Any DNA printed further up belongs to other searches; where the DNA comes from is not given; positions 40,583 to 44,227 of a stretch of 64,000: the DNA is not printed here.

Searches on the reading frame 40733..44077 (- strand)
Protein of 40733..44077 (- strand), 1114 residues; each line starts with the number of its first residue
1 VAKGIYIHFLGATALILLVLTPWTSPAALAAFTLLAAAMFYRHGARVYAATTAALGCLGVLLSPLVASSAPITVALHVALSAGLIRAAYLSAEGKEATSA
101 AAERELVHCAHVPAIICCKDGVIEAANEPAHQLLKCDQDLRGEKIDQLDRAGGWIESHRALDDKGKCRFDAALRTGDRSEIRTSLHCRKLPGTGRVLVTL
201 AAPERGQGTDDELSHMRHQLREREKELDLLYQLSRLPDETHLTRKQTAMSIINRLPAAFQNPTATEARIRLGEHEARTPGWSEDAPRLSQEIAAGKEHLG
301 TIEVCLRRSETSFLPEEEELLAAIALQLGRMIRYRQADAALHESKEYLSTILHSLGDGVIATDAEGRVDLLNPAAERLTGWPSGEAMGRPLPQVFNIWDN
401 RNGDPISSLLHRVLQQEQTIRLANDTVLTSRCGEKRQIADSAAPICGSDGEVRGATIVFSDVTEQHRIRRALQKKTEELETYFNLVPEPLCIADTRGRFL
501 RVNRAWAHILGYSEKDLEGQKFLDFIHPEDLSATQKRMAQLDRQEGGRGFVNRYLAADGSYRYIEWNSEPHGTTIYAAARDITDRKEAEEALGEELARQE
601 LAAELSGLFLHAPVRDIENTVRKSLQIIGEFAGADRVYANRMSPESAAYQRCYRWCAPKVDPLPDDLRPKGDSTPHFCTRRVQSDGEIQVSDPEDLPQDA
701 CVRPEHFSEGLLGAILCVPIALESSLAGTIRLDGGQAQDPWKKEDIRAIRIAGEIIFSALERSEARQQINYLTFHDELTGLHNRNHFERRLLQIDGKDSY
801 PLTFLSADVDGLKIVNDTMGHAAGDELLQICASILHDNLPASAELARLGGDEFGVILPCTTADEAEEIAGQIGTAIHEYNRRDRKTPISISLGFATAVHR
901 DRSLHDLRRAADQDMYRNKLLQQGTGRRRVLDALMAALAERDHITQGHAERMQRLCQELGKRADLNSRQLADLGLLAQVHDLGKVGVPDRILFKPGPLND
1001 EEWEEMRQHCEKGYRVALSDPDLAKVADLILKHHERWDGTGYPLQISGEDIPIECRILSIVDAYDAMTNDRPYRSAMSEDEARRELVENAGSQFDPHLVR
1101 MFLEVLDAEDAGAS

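Call 38: search_protein_families(library=pfam, proteins=[window:40733-44077:-], max_evalue=0.001)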
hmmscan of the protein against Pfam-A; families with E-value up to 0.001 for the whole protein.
window:40733-44077:- (1114 aa): 12 families
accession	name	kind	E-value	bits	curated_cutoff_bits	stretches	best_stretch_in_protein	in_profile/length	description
PF13487.12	HD_5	-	1.1e-36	126.6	27.2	1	934-1098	3-170/170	HD domain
PF00990.26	GGDEF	-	3.2e-31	108.7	23.8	1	774-920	2-156/161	Diguanylate cyclase, GGDEF domain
PF00989.32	PAS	-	5.2e-31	107.4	22.6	2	347-462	2-113/113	PAS fold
PF08448.16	PAS_4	-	1.3e-29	103.1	23.1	2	352-467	1-110/110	PAS fold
PF13188.13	PAS_8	-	7.4e-21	73.7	21.8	2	479-531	3-55/65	PAS domain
PF13426.13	PAS_9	-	3.3e-20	72.7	27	2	357-464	2-103/103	PAS domain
PF01966.28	HD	-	2.6e-14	53.9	22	1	947-1067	3-116/116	HD domain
PF08447.18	PAS_3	-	1.5e-11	44.8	25.6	1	500-571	2-75/89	PAS fold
PF01590.32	GAF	-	1.7e-09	38.8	22.4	1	616-754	1-127/133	GAF domain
PF24820.1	Diguanyl_cycl_sensor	-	1.4e-05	25.4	28.1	0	486-528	5-47/109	Diguanylate cyclase-like sensor domain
PF12860.13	PAS_7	-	2.8e-05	24.6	27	0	353-467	2-112/115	PAS fold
PF13185.12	GAF_2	-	0.00077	20.1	28.6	0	616-761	3-136/136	GAF domain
